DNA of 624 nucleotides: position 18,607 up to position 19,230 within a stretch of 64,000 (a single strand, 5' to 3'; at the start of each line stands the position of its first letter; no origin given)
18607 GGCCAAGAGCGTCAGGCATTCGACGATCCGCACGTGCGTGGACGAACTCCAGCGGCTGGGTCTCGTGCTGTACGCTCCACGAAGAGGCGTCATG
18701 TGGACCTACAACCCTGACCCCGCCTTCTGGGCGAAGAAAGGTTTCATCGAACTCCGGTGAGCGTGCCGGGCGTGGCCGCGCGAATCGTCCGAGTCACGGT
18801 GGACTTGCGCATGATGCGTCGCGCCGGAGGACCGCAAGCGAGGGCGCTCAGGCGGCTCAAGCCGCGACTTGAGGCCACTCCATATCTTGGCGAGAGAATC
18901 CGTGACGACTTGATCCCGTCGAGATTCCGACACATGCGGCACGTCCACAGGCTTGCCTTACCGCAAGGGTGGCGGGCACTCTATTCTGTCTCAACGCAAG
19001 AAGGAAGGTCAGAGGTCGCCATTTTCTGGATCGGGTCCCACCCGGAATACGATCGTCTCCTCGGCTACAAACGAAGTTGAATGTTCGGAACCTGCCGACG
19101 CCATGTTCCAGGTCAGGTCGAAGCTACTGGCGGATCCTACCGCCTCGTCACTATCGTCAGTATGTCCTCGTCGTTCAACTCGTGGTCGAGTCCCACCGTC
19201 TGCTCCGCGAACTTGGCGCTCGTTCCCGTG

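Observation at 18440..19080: Winged-helix protein translationally coupled to a RelE/ParE-like protein next to a DUF1059 gene pair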

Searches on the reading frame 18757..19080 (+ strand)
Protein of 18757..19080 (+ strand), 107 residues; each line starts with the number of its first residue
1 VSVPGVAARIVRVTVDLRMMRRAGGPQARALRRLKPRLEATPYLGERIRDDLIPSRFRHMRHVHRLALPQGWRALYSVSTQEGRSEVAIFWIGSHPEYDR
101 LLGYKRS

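Call 3: search_protein_families(library=pfam, proteins=[window:18757-19080:+], max_evalue=1)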
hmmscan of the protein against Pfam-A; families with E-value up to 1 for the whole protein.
window:18757-19080:+ (107 aa): 1 family
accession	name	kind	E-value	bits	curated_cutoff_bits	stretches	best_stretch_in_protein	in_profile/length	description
PF24732.2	ParE_like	-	0.089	13.2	24.4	1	51-99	22-66/67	ParE-like toxin domain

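Call 4: search_protein_families(library=ncbifam, proteins=[window:18757-19080:+], max_evalue=1)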
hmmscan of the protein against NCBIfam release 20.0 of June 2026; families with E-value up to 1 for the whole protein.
window:18757-19080:+ (107 aa): 0 families

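Call 5: find_homologous_proteins(query=window:18757-19077:+, max_evalue=0.01)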
Query window:18757-19077:+ (107 aa): 1 proteins with E <= 0.01 among 12 candidates.
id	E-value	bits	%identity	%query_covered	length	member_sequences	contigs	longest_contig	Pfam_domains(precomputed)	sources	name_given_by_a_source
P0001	3.2e-43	164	80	87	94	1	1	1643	-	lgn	-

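Call 8: search_solved_structures(query=window:18757-19077:+, max_evalue=10, show_alignments=3)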
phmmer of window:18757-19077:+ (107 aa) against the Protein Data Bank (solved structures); distinct sequences matched with E-value up to 10: 2.
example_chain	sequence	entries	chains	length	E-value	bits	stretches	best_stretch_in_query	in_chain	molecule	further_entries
6pbz_A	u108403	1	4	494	0.17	15.4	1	15-77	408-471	Guanosine-5'-triphosphate,3'-diphosphate pyrophosphatase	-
3sol_A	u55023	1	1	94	0.26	14.8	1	28-101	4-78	Type II secretion pathway related protein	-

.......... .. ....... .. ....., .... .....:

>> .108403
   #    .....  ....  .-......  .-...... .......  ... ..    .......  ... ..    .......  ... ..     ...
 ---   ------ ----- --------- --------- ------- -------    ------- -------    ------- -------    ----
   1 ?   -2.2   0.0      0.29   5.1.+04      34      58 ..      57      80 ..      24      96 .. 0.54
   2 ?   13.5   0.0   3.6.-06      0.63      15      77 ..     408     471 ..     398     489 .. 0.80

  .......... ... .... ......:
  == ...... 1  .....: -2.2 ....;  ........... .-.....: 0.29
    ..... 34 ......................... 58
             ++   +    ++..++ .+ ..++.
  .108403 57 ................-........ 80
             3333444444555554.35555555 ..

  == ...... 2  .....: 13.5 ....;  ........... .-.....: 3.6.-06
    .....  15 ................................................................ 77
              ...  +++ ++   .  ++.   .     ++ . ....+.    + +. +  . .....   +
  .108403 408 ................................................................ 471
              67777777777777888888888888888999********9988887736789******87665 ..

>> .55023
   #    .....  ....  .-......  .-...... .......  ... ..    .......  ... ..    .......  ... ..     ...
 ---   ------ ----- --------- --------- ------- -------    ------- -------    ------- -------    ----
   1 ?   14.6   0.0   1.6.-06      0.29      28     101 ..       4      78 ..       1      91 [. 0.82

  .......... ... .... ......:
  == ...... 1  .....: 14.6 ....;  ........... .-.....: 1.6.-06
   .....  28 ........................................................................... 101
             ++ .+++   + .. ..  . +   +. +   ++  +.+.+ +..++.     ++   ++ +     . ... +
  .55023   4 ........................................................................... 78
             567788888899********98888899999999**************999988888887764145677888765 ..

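Call 10: find_encoding_contigs(protein=P0001, flank=10000)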
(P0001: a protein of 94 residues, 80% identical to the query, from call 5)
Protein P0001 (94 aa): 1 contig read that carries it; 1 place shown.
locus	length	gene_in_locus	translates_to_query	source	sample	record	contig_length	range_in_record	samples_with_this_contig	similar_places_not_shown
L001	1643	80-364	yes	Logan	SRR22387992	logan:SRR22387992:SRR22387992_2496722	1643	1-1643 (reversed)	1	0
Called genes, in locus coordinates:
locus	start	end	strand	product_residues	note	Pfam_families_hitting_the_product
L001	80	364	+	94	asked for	-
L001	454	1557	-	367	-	PF03193:RsgA_GTPase (faint), PF01926:MMR_HSR1, PF02421:FeoB_N, PF16897:MMR_HSR1_Xtn, PF02824:TGS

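Call 20: search_protein_representatives(protein=window:18757-19077:+)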
Query: 107 residues. Proteins with E-value up to 0.001 (for the whole library): 62; up to 1e-10: 10; up to 1e-30: 1. The best 62 are listed.
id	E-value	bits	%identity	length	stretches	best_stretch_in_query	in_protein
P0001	1.0e-43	164.0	80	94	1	15-107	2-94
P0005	2.8e-20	88.6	50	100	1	12-107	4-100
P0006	5.6e-17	78.0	35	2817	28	52-82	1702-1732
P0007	4.0e-14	68.9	42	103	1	12-106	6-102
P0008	3.2e-13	65.9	48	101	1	27-107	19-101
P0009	6.3e-13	65.0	36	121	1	10-105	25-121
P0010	6.5e-13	65.0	45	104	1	24-105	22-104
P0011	4.5e-12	62.3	48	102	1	23-104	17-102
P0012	9.9e-12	61.2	48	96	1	8-80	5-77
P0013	3.9e-11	59.2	43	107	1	16-107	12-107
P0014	1.3e-09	54.4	40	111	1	29-106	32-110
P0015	4.8e-09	52.5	49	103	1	30-104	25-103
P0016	7.8e-09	51.9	35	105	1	28-104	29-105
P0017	8.9e-09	51.7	42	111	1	12-95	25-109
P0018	8.5e-08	48.5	36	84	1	30-106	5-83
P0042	9.5e-06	41.9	40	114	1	38-106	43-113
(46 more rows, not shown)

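Call 22: search_protein_families(library=pfam, alignment_id=A1, max_evalue=0.01)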
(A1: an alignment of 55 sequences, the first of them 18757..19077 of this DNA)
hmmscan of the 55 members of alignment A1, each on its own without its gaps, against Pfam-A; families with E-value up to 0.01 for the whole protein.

A. member 1, window:18757-19077:+ (107 aa): 0 families

B. families by the number of members that match (of 55 scanned): 5 families
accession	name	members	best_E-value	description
PF05016.21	ParE_toxin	11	1.9e-07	ParE toxin of type II toxin-antitoxin system, parDE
PF06769.20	YoeB_toxin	2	0.00012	YoeB-like toxin of bacterial type II toxin-antitoxin system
PF11663.14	Toxin_YhaV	2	0.00019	Toxin with endonuclease activity, of toxin-antitoxin system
PF24732.2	ParE_like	2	0.00075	ParE-like toxin domain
PF09907.15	HigB_toxin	1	0.0057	HigB_toxin, RelE-like toxic component of a toxin-antitoxin system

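Call 23: search_solved_structures(query=A1, max_evalue=10, show_alignments=4)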
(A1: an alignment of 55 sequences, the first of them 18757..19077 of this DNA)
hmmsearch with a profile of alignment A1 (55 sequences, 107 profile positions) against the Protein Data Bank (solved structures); distinct sequences matched with E-value up to 10: 12.
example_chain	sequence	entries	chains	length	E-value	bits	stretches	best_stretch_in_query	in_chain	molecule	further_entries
7v5y_E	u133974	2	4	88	0.00022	24.5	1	1-95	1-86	Putative mRNA interferase YoeB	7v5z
7v6w_F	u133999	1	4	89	0.00022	24.5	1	1-95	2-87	Putative mRNA interferase YoeB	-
6l8e_E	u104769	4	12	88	0.054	16.8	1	1-81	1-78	YoeB toxin | YoeB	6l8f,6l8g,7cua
4v7k_Ay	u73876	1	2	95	0.078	16.3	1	54-94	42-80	Toxin relE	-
4fxe_D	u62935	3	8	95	0.089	16.1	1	54-93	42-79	mRNA interferase RelE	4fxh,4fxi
2kc8_A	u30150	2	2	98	0.1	16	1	54-93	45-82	Toxin relE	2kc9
2ke4_A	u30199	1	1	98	0.11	15.8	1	5-68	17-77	Cdc42-interacting protein 4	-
7bwf_A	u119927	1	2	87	0.14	15.5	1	4-81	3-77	Addiction module antitoxin RelB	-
8zf0_C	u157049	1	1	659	0.17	15.3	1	24-71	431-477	Lipase-like PAD4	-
4v7j_Ay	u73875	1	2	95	0.17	15.2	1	54-93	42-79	Toxin relE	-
2a6q_E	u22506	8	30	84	0.32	14.4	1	8-80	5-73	Toxin yoeB | TOXIN OF THE YOEB-YEFM TOXIN-ANTITOXIN SYSTEM | Addiction module toxin, Txe/YoeB family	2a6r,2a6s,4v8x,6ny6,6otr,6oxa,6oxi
5frg_A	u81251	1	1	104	0.42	13.9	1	7-67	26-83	FORMIN-BINDING PROTEIN 1-LIKE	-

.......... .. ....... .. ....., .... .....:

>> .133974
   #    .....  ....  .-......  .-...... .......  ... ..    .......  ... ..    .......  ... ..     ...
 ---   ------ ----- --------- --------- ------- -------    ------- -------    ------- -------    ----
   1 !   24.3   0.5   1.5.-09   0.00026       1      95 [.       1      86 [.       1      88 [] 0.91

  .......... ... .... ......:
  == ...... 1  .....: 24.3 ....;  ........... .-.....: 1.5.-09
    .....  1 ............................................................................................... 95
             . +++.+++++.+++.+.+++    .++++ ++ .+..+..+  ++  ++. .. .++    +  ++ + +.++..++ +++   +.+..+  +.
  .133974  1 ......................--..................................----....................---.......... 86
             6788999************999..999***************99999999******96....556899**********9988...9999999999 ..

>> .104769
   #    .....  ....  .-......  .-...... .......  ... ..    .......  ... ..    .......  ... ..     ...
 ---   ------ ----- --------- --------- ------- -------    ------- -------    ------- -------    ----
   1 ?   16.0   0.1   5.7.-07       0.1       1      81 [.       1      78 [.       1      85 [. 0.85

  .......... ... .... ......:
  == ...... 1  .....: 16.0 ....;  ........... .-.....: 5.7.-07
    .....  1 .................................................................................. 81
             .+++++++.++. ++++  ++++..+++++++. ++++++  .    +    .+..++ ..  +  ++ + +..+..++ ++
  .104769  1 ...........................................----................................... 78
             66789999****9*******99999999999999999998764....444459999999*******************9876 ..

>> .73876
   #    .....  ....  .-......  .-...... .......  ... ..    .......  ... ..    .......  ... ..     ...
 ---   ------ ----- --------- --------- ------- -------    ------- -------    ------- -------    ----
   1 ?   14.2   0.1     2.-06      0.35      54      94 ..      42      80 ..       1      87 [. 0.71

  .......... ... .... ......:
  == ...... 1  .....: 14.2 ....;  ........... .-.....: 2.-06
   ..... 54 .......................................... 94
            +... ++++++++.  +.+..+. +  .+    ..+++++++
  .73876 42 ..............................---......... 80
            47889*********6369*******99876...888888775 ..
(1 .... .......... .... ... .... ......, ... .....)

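Call 28: find_related_loci(query=A2, collection=genome_contigs, flank=4000)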
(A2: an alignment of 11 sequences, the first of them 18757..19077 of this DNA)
Query A2 (107 aa) in genome_contigs; peptide patterns used: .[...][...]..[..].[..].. (x = any residue, [..] = any of these).
40 stretches matched a pattern; 30 encode a relative of the query (tblastn E <= 1e-3); 30 distinct loci.
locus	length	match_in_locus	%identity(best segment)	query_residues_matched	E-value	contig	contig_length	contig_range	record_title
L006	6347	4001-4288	55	13-107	6e-26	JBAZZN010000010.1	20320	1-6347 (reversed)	MAG: Thermoplasmatota archaeon isolate SO_2017_GW3_17 scaffold_1496_c1_OW296A_2017, whole genome shotgun sequence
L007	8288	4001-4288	44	13-107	2e-18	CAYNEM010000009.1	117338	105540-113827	MAG TPA_asm: uncultured Methanomassiliicoccales archaeon isolate SRP119689_co1_217 genome assembly, contig: NODE_134_len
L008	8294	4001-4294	41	12-107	9e-18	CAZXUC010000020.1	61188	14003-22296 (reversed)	MAG TPA_asm: uncultured Halobacteriales archaeon isolate SRP136066_co1_71 genome assembly, contig: NODE_296_length_61188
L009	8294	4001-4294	44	10-105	2e-17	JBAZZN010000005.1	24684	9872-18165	MAG: Thermoplasmatota archaeon isolate SO_2017_GW3_17 scaffold_1189_c1_OW296A_2017, whole genome shotgun sequence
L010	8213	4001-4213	49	38-107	1e-16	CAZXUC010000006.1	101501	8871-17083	MAG TPA_asm: uncultured Halobacteriales archaeon isolate SRP136066_co1_71 genome assembly, contig: NODE_106_length_10150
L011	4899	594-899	43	11-107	3e-16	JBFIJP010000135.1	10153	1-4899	MAG: Thermoplasmatota archaeon isolate Mix_sand11.2021.09.Z.89 k141_1899071_length_10153_cov_29.8251, whole genome shotg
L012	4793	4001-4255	45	27-107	5e-16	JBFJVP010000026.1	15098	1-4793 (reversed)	MAG: Thermoplasmatota archaeon isolate Mix_sand19.2022.05.G.106 k141_2453030_length_15098_cov_11.6729, whole genome shot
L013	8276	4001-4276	38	17-107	1e-15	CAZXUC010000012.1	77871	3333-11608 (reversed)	MAG TPA_asm: uncultured Halobacteriales archaeon isolate SRP136066_co1_71 genome assembly, contig: NODE_181_length_77871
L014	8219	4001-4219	47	36-107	4e-15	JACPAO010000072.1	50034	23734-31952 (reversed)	MAG: Methanobacteriota archaeon isolate NC_groundwater_233_Ag_S-0.2um_67_7 S5_GD2017_2_S2_scaffold_1255, whole genome sh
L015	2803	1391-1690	35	6-105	8e-15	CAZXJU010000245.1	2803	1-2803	MAG TPA_asm: uncultured Halobacteriales archaeon isolate SRP284430_co1_217 genome assembly, contig: NODE_40286_length_28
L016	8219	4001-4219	45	36-107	3e-14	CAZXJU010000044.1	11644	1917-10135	MAG TPA_asm: uncultured Halobacteriales archaeon isolate SRP284430_co1_217 genome assembly, contig: NODE_3946_length_116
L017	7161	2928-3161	41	29-105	5e-13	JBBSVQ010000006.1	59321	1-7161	MAG: Thermoplasmatota archaeon isolate H32-bin038_1 H32_bin038_1_000000000006, whole genome shotgun sequence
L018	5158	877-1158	41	15-107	3e-12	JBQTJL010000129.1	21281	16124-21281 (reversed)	MAG: Methanobacteriota archaeon isolate SAR81 c_000000423470, whole genome shotgun sequence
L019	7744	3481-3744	36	21-104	3e-11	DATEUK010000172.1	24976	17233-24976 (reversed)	MAG TPA_asm: Thermoplasmata archaeon isolate SMAG_U8339 k141_1963962, whole genome shotgun sequence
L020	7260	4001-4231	36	30-104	2e-10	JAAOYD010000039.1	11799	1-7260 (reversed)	Candidatus Woesearchaeota archaeon isolate DPANNHV_H2.bin.48 k83_731156, whole genome shotgun sequence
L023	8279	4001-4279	32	12-107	6e-10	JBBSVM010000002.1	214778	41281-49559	MAG: Thermoplasmatota archaeon isolate H32-bin033_1 H32_bin033_1_000000000002, whole genome shotgun sequence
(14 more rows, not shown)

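Call 34: predict_structure(alignment_id=A1)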
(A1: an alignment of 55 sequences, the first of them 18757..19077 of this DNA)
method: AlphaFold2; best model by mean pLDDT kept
length: 107 residues; sequences in the alignment: 55
mean_pLDDT: 88.4   pTM: 0.78
mean pLDDT of the five models: 88.4, 87.9, 85.9, 85.3, 84.6
residues with pLDDT >= 90: 66; 70-90: 30; 50-70: 10; < 50: 1
segments of 3 or more residues with pLDDT < 50: none
pLDDT, mean of each block of 10 residues (from residue 1): 64 88 92 94 94 89 94 95 91 94 72
secondary structure, 60 per line:
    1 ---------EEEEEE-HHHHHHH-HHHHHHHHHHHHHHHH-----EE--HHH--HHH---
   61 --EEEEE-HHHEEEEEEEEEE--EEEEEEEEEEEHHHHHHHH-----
elements in order: E10-15 H17-23 H25-40 E63-67 E72-81 E84-94 H95-102

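Call 38: fold_search(model_id=the predicted structure, library=pdb)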
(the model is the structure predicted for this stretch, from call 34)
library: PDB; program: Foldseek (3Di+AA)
matches with E <= 10: 1219; with E <= 0.001: 0
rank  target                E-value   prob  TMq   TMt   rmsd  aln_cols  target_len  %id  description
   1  5ja9_D                1.1e-03  1.00  0.49  0.52   5.7       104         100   12  Crystal structure of the HigB2 toxin in complex with Nb6 (released 2017-04-05)
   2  2kc8_MODEL_1_A        3.1e-03  0.99  0.48  0.53   6.3       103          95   17  Structure of E. coli toxin RelE (R81A/R83A) mutant in complex with antitoxin RelBc (K47-L79) peptide (released 2009-03-17)
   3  5mje_A                3.7e-03  1.00  0.55  0.53   8.3       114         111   11  Crystal structure of the HigB2 toxin in complex with Nb8 (released 2017-04-05)
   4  5ja9_C                4.0e-03  1.00  0.52  0.54   5.4       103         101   12  Crystal structure of the HigB2 toxin in complex with Nb6 (released 2017-04-05)
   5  6n90_A                6.8e-03  1.00  0.56  0.66   3.1        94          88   15  YoeB/ParE toxin from Agrobacterium tumefaciens (released 2019-11-06)
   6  2otr_MODEL_1_A        1.0e-02  0.95  0.42  0.47   5.6        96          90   12  Solution Structure of Conserved Hypothetical Protein HP0892 from Helicobacter pylori (released 2007-12-18)
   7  7vd7_A                1.6e-02  0.87  0.41  0.45   6.6       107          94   17  Toxin - Antitoxin complex from Salmonella enterica serovar Typhimurium (released 2022-09-14)
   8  5ycl_B                2.1e-02  0.99  0.53  0.59   4.9       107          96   13  Crystal structure of HigBA complex from Shigella flexneri (released 2018-09-19)
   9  5ja8_A                2.1e-02  0.96  0.49  0.49   6.6       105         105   13  Crystal structure of the HigB2 toxin in complex with Nb2 (released 2017-04-05)
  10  9w3a_A                2.2e-02  0.98  0.52  0.49   7.8       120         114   12  Crystal structure of PfiAT toxin-antitoxin complex (released 2026-02-11)
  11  6n90_B                3.5e-02  0.98  0.52  0.62   3.3        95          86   17  YoeB/ParE toxin from Agrobacterium tumefaciens (released 2019-11-06)
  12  7v5y_E                4.5e-02  0.99  0.53  0.64   5.1        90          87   14  Crystal structure of hexameric complex of Sa2YoeB-Sa2YefM toxin-antitoxin from Staphylococcus aureus (released 2021-12-15)
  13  7v6w_E                9.3e-02  0.87  0.47  0.55   5.3        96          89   14  Crystal structure of heterohexameric Sa2YoeB-Sa2YefM complex bound to 26bp-DNA (released 2021-12-15)
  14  8phj_X                1.3e-01  0.82  0.51  0.17   7.3       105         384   17  cA4-bound Cami1 in complex with 70S ribosome (released 2023-12-13)
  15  7v6w_F                1.4e-01  0.82  0.47  0.55   5.6        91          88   16  Crystal structure of heterohexameric Sa2YoeB-Sa2YefM complex bound to 26bp-DNA (released 2021-12-15)
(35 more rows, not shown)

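Call 64: search_protein_families(library=ncbifam, alignment_id=A1, max_evalue=0.01)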
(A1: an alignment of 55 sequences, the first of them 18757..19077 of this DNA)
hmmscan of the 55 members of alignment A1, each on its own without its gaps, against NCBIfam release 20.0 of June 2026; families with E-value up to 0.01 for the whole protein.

A. member 1, window:18757-19077:+ (107 aa): 0 families

B. families by the number of members that match (of 55 scanned): 5 families
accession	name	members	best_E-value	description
TIGR02385.1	RelE_StbE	3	0.00055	type II toxin-antitoxin system mRNA interferase toxin, RelE/StbE family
TIGR02116.1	toxin_Txe_YoeB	2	7.5e-06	Txe/YoeB family addiction module toxin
NF011358.0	PRK14776.1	1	0.0036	lipoprotein signal peptidase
NF052629.1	SrfG_fam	1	0.0053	SrfG family effector protein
NF001053.0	PRK00117.1-3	1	0.0084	recombination regulator RecX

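Call 66: search_protein_families(library=padloc, proteins=[window:18757-19077:+, P0005, P0016, P0042], max_evalue=0.01)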
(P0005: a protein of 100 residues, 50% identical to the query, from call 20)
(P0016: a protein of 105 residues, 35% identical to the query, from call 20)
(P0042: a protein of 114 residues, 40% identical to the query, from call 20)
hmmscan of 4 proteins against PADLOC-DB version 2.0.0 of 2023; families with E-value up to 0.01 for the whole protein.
window:18757-19077:+ (107 aa): 0 families

P0005 (100 aa): 0 families

P0016 (105 aa): 0 families

P0042 (114 aa): 0 families
